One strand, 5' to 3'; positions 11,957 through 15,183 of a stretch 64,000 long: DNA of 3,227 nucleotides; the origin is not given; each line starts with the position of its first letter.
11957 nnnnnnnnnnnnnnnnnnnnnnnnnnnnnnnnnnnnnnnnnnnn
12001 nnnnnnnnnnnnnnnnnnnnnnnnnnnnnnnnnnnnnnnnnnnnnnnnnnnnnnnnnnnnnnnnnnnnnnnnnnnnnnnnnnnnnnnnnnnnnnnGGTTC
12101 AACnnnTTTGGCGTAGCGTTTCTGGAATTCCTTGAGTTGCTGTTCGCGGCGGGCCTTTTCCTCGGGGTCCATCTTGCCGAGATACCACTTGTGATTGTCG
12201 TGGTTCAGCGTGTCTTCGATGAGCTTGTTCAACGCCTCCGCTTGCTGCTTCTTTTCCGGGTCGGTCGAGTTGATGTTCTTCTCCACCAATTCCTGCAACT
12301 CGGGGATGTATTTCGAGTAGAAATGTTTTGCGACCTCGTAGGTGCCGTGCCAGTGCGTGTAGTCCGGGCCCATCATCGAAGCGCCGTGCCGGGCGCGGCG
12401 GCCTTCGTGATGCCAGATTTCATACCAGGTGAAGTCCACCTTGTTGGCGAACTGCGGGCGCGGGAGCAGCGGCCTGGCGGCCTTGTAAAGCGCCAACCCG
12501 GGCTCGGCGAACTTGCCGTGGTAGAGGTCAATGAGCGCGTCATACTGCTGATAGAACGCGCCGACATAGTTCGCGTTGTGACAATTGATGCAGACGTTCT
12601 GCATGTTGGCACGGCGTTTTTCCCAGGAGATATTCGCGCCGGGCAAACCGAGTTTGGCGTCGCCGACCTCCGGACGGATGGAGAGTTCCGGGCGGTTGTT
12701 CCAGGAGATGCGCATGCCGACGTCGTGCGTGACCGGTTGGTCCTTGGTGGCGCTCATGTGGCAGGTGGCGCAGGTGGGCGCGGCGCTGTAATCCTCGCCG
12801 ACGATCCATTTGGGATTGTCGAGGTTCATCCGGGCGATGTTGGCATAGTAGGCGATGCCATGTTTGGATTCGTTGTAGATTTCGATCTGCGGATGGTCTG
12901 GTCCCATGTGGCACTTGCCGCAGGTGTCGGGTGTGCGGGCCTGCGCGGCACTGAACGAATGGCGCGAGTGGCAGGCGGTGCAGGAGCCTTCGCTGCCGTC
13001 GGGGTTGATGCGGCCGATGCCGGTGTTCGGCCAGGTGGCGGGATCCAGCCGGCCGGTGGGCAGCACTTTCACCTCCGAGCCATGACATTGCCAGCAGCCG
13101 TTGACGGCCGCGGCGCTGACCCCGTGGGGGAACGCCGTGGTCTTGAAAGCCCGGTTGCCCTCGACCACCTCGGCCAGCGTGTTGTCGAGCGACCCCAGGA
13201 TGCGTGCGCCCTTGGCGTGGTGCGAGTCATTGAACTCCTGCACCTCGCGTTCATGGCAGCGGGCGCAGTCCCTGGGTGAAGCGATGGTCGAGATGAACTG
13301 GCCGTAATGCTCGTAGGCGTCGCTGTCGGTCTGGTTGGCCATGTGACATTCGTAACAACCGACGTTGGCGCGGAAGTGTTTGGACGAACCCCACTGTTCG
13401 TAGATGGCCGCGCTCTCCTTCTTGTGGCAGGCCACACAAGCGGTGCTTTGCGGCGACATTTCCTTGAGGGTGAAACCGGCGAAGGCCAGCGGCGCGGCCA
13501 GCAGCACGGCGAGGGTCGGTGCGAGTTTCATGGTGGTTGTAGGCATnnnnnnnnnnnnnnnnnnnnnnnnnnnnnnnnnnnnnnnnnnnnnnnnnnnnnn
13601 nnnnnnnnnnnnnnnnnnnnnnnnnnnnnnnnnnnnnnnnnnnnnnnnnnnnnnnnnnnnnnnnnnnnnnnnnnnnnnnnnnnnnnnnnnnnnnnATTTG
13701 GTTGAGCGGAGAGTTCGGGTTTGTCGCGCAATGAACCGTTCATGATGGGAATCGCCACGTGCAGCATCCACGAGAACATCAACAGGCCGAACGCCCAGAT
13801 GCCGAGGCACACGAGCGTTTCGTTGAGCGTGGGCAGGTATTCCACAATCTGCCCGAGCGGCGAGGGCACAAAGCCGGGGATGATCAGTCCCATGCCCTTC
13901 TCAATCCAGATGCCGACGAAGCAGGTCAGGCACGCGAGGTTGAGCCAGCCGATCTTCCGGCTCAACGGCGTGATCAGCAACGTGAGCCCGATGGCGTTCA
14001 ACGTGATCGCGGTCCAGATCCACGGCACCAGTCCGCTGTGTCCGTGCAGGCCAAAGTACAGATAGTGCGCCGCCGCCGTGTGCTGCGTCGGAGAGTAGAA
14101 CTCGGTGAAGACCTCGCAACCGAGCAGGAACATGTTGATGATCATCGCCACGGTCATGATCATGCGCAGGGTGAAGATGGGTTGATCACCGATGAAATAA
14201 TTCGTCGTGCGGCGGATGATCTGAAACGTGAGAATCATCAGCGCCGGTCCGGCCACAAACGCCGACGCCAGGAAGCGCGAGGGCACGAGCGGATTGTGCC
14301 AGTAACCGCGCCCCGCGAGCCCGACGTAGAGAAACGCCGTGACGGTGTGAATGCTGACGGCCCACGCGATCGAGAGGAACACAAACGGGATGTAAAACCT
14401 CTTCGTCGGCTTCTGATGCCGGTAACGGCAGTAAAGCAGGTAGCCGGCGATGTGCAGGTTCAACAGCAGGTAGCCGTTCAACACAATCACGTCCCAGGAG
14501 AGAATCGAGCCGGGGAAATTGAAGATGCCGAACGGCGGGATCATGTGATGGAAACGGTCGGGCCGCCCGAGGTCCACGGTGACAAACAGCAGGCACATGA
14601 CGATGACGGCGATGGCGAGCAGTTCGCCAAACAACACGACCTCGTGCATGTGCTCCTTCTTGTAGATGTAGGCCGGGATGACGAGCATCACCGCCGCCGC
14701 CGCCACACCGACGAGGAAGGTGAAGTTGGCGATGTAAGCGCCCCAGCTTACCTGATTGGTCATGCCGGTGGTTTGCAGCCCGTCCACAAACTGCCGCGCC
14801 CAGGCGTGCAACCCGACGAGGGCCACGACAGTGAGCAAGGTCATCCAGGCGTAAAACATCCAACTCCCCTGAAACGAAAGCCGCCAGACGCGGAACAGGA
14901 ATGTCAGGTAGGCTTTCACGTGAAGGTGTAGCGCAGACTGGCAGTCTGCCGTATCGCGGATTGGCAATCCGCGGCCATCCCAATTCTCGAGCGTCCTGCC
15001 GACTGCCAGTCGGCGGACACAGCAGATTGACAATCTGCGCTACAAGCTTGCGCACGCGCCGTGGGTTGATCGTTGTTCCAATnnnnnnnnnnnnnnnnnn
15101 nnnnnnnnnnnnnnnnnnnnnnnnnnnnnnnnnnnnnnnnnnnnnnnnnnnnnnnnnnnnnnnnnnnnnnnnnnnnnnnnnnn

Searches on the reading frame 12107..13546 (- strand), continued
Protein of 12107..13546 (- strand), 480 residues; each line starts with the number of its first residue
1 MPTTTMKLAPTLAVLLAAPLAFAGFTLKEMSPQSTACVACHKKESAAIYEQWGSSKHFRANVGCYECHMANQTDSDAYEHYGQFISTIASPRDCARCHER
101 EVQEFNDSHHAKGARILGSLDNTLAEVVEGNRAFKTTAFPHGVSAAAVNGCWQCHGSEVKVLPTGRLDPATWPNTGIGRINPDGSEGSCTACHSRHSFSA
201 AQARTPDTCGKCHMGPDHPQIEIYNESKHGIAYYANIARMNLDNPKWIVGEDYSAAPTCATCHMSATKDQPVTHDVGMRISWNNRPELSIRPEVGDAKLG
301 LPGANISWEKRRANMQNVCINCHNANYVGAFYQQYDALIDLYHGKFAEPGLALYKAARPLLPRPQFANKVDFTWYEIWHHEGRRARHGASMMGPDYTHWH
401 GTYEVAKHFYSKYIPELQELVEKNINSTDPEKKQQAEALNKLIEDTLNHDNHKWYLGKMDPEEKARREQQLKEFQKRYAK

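Call 48: list_cluster_members(proteins=[P0122, P0125, P0137, P0138, P0141, P0147, P0166, P0172, P0177, P0190])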
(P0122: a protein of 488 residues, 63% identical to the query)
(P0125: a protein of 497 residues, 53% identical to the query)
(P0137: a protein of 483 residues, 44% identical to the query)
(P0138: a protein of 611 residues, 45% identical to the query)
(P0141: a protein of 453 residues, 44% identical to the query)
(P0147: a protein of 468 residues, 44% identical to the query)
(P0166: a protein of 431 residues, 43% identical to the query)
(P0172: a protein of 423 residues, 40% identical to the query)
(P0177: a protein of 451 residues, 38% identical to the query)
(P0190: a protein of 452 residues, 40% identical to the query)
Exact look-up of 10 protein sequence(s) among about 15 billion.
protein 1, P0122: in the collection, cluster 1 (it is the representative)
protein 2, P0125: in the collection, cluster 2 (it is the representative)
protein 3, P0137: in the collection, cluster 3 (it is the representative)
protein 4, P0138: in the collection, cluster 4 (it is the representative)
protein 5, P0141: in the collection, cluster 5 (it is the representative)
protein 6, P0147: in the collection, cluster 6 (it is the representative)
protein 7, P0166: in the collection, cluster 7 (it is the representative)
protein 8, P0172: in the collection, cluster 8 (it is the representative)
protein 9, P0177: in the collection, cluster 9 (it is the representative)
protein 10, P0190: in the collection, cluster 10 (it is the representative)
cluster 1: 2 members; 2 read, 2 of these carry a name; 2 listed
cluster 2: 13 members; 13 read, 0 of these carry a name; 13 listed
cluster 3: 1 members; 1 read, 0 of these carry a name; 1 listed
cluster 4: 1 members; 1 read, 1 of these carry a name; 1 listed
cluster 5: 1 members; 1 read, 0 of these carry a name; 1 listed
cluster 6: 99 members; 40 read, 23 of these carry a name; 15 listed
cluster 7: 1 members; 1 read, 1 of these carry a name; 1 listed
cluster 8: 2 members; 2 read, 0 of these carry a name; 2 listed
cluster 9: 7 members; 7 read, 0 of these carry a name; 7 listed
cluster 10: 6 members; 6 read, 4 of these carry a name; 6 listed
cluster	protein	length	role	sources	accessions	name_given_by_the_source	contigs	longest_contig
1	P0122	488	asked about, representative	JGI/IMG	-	hypothetical protein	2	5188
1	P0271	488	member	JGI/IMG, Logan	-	hypothetical protein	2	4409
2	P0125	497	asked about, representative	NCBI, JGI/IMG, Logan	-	-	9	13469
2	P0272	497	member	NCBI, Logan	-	-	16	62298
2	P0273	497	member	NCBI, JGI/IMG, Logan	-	-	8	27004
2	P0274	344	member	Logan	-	-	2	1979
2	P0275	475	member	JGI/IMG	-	-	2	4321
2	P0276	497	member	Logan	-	-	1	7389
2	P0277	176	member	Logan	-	-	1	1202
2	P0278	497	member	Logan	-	-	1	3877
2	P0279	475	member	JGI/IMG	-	-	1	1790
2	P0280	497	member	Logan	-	-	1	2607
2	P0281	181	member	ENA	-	-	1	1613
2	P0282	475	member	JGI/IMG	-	-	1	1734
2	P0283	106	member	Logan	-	-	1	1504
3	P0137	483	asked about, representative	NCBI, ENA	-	-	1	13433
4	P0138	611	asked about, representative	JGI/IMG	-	hypothetical protein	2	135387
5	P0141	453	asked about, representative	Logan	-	-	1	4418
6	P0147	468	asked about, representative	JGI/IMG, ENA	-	hypothetical protein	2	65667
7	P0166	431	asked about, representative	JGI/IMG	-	hydroxylamine dehydrogenase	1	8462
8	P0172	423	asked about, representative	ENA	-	-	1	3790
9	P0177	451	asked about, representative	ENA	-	-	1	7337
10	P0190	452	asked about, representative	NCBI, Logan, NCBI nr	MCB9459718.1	MAG: nitrate reductase [Anaerolineaceae bacterium] | nitrate reductase [Anaerolineaceae bacterium]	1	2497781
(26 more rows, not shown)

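Call 50: find_encoding_contigs(protein=P0012, flank=8000, max_places=1)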
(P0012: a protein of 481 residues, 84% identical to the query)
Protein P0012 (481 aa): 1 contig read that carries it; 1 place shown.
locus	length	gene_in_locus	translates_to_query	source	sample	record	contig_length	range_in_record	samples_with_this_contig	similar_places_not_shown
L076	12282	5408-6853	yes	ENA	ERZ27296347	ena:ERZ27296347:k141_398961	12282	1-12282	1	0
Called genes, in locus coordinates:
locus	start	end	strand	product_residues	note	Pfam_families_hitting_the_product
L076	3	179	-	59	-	?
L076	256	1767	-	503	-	PF03631:Virul_fac_BrkB, PF02082:Rrf2 (weak)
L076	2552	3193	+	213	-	PF14522:Cytochrome_C7 (faint)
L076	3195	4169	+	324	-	PF12838:Fer4_7 (weak), PF13247:Fer4_11, PF13187:Fer4_9 (weak), PF12797:Fer4_2 (weak), PF13237:Fer4_10, PF12838:Fer4_7, PF13187:Fer4_9, PF13247:Fer4_11, +6 more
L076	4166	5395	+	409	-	PF03916:NrfD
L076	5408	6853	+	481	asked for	PF22113:Mtrc-MtrF_II-IV_dom (faint), PF09699:Paired_CXXCH_1 (faint), PF14522:Cytochrome_C7 (faint), PF14537:Cytochrom_c3_2 (faint), PF13435:Cytochrome_C554 (faint), PF13447:Multi-haem_cyto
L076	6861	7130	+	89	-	PF03927:NapD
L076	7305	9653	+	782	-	PF04879:Molybdop_Fe4S4, PF00384:Molybdopterin, PF01568:Molydop_binding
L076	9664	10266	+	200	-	PF03892:NapB (faint), PF14522:Cytochrome_C7 (faint), PF14537:Cytochrom_c3_2 (faint), PF09699:Paired_CXXCH_1 (faint), PF22113:Mtrc-MtrF_II-IV_dom (faint)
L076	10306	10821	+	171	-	-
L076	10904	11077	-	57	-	-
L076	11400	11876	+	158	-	-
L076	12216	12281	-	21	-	?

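Call 59: search_protein_families(library=ncbifam, proteins=[window:12107-13546:-], max_evalue=0.001)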
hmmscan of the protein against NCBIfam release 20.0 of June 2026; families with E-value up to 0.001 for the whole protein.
window:12107-13546:- (480 aa): 8 families
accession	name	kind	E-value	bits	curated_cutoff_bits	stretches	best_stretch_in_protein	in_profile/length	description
NF052343.1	hydrazine_HDH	equivalog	7.7e-16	57.5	900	1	185-337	221-358/564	hydrazine dehydrogenase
TIGR03508.1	decahem_SO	subfamily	1.1e-07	31.7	192.2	1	25-263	61-248/258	DmsE family decaheme c-type cytochrome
NF045713.1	CxxCH_16_HmcA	equivalog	3.9e-05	22.5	400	1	33-160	197-319/541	sulfate respiration complex hexadecaheme cytochrome HmcA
TIGR01904.2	GSu_C4xC__C2xCH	domain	0.00015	21.5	27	0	29-76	16-64/73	CxxxxCH/CxxCH domain c-type cytochrome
NF008339.0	PRK11125.1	equivalog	0.00024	19.9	595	1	49-116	274-343/487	ammonia-forming cytochrome c nitrite reductase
TIGR03152.1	cyto_c552_HCOOH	exception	0.00047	19.1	692.5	1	47-116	230-301/441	ammonia-forming nitrite reductase cytochrome c552 subunit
TIGR03153.1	cytochr_NrfH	equivalog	0.00051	20.1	134.2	1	18-72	12-63/138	cytochrome c nitrite reductase small subunit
NF041198.1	UshA_like_PCGU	equivalog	0.00053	18.7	275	1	34-102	442-512/519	UshA-like (seleno)protein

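Call 65: find_encoding_contigs(protein=P0151, flank=6000, max_places=2)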
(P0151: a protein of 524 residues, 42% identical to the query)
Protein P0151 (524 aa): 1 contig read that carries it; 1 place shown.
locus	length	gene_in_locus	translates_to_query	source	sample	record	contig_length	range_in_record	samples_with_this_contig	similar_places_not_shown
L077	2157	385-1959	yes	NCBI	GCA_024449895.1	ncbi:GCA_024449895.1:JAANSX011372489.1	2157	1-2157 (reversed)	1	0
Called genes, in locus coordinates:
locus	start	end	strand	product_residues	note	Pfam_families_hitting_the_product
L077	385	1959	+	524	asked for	PF13435:Cytochrome_C554 (faint), PF14522:Cytochrome_C7 (faint), PF14537:Cytochrom_c3_2 (faint), PF13447:Multi-haem_cyto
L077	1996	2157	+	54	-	?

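Call 66: find_encoding_contigs(protein=P0146, flank=6000, max_places=2)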
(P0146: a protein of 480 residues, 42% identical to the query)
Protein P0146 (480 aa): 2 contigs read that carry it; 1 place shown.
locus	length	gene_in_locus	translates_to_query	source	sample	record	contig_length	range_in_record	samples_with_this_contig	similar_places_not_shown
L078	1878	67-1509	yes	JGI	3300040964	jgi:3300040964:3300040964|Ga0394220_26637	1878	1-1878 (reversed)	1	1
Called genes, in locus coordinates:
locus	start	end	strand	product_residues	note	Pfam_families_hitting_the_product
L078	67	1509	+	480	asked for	PF09699:Paired_CXXCH_1 (faint), PF13435:Cytochrome_C554 (faint), PF14537:Cytochrom_c3_2 (faint), PF14522:Cytochrome_C7, PF13447:Multi-haem_cyto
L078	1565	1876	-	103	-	?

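Call 67: find_encoding_contigs(protein=P0125, flank=7000, max_places=1)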
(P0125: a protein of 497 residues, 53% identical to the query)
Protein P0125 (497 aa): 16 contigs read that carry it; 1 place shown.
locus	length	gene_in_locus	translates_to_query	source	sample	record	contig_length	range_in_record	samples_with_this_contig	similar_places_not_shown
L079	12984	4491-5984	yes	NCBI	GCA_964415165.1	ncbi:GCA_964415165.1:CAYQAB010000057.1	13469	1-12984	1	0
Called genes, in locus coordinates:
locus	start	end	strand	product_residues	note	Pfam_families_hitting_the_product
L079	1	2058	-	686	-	?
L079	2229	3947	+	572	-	PF00664:ABC_membrane, PF06472:ABC_membrane_2, PF05992:SbmA_BacA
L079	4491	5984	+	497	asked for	PF13435:Cytochrome_C554 (faint), PF09699:Paired_CXXCH_1 (faint), PF14522:Cytochrome_C7 (faint), PF14537:Cytochrom_c3_2 (faint), PF13447:Multi-haem_cyto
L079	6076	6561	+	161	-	PF13371:TPR_9 (faint), PF13424:TPR_12 (faint), PF07719:TPR_2 (faint), PF13181:TPR_8 (faint), PF13428:TPR_14 (faint), PF00515:TPR_1 (faint), PF13432:TPR_16 (weak), PF14559:TPR_19 (weak), +3 more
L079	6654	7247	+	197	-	PF00034:Cytochrom_C, PF13442:Cytochrome_CBB3 (faint)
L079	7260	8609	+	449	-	PF07992:Pyr_redox_2, PF21706:FCSD_central, PF09242:FCSD-flav_bind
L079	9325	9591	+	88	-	PF03927:NapD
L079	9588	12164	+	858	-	PF04879:Molybdop_Fe4S4, PF00384:Molybdopterin, PF01568:Molydop_binding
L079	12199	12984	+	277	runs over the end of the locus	PF00037:Fer4 (faint), PF12797:Fer4_2 (faint), PF13183:Fer4_8 (faint), PF13237:Fer4_10 (faint), PF12800:Fer4_4 (faint), PF12838:Fer4_7, PF13187:Fer4_9 (weak), PF12838:Fer4_7 (weak), +3 more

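Call 68: find_encoding_contigs(protein=P0190, flank=7000, max_places=1)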
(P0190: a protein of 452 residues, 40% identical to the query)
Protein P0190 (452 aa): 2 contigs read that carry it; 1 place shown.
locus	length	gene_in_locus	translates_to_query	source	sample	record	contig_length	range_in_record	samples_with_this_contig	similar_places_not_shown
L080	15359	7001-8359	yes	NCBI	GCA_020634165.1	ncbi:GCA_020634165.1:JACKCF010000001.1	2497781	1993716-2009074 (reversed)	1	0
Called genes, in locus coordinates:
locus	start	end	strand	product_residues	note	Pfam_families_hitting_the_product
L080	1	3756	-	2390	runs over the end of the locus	-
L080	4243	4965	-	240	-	PF00027:cNMP_binding, PF13545:HTH_Crp_2, PF13412:HTH_24 (faint)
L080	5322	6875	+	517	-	PF00034:Cytochrom_C, PF13442:Cytochrome_CBB3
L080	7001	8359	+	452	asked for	PF13435:Cytochrome_C554 (faint), PF14522:Cytochrome_C7 (faint), PF13447:Multi-haem_cyto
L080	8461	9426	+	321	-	-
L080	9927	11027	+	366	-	PF00356:LacI, PF00532:Peripla_BP_1, PF13407:Peripla_BP_4, PF13377:Peripla_BP_3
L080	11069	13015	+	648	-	PF00496:SBP_bac_5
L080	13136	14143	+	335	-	PF00528:BPD_transp_1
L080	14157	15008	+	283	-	PF00528:BPD_transp_1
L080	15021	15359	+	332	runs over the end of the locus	PF00005:ABC_tran, PF13304:AAA_21 (faint), PF08352:oligo_HPY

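Call 69: find_encoding_contigs(protein=P0147, flank=7000, max_places=1)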
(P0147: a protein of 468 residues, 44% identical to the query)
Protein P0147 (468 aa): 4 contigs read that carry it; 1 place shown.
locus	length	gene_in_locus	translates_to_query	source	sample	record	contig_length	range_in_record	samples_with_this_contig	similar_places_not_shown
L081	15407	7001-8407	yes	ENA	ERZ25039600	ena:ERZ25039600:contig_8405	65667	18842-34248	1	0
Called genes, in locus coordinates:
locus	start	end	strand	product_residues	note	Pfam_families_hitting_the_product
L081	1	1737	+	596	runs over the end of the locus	PF00664:ABC_membrane, PF13304:AAA_21 (faint), PF00005:ABC_tran, PF02463:SMC_N (faint)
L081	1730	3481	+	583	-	PF00664:ABC_membrane, PF00005:ABC_tran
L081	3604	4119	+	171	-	PF08282:Hydrolase_3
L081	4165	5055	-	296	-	PF00291:PALP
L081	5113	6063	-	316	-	PF25087:GMPPB_C (faint), PF00132:Hexapep (faint)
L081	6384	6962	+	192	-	PF03264:Cytochrom_NNT, PF09699:Paired_CXXCH_1 (faint), PF14522:Cytochrome_C7 (faint), PF14537:Cytochrom_c3_2 (faint), PF22113:Mtrc-MtrF_II-IV_dom (weak)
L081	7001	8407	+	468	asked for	PF14537:Cytochrom_c3_2 (faint), PF22678:Cytochrom_c_NrfB-like (faint), PF14522:Cytochrome_C7 (faint), PF09699:Paired_CXXCH_1 (faint), PF13435:Cytochrome_C554 (weak), PF13447:Multi-haem_cyto, PF22113:Mtrc-MtrF_II-IV_dom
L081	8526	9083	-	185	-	PF01590:GAF, PF13185:GAF_2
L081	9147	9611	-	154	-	PF00582:Usp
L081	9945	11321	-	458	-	PF00989:PAS, PF08448:PAS_4, PF13188:PAS_8, PF13426:PAS_9, PF00158:Sigma54_activat, PF14532:Sigma54_activ_2, PF07728:AAA_5, PF25601:AAA_lid_14, +2 more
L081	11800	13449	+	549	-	PF22113:Mtrc-MtrF_II-IV_dom (faint), PF13435:Cytochrome_C554 (faint), PF14522:Cytochrome_C7 (weak), PF11783:Cytochrome_cB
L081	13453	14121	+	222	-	PF01292:Ni_hydr_CYTB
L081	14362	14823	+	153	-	PF02915:Rubrerythrin (weak), PF13668:Ferritin_2 (weak), PF02915:Rubrerythrin (weak)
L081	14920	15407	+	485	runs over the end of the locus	PF01794:Ferric_reduct (weak), PF08022:FAD_binding_8, PF00175:NAD_binding_1, PF08030:NAD_binding_6 (weak)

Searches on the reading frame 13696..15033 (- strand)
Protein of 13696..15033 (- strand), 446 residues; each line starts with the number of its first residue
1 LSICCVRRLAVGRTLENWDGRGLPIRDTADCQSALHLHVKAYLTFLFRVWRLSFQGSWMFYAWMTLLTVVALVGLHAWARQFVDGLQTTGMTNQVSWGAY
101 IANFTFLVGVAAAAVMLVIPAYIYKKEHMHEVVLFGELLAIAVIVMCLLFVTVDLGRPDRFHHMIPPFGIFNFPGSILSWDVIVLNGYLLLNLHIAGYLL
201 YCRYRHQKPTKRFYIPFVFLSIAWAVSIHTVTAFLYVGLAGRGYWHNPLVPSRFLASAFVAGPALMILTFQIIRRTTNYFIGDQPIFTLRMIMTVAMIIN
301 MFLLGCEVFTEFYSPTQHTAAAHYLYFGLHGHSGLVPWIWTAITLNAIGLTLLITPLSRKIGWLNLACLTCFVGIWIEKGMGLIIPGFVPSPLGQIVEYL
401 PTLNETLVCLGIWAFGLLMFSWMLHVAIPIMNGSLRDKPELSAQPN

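Call 6: search_protein_families(library=pfam, proteins=[window:13696-15033:-], max_evalue=0.01)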
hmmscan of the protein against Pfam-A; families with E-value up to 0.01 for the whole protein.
window:13696-15033:- (446 aa): 1 family
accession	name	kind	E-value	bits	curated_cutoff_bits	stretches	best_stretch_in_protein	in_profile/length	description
PF03916.19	NrfD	-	7.1e-38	131.4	25.8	1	89-379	3-301/313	Polysulphide reductase, NrfD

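Call 59: search_protein_families(library=ncbifam, proteins=[window:13696-15033:-], max_evalue=0.001)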
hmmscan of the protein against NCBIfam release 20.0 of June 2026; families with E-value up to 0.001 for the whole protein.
window:13696-15033:- (446 aa): 3 families
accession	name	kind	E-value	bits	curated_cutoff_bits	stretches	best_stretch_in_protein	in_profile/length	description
NF045798.1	DsrP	equivalog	3.2e-124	414.8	350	1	53-431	5-344/346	sulfate reduction electron transfer complex DsrMKJOP subunit DsrP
NF041784.1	mnquin_red_QrcD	equivalog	3.4e-08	33.2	570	1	58-161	16-119/408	menaquinone reductase integral membrane subunit QrcD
NF011568.0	PRK14992.1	equivalog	0.00017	21.1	314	1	93-307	15-219/341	tetrathionate reductase subunit TtrC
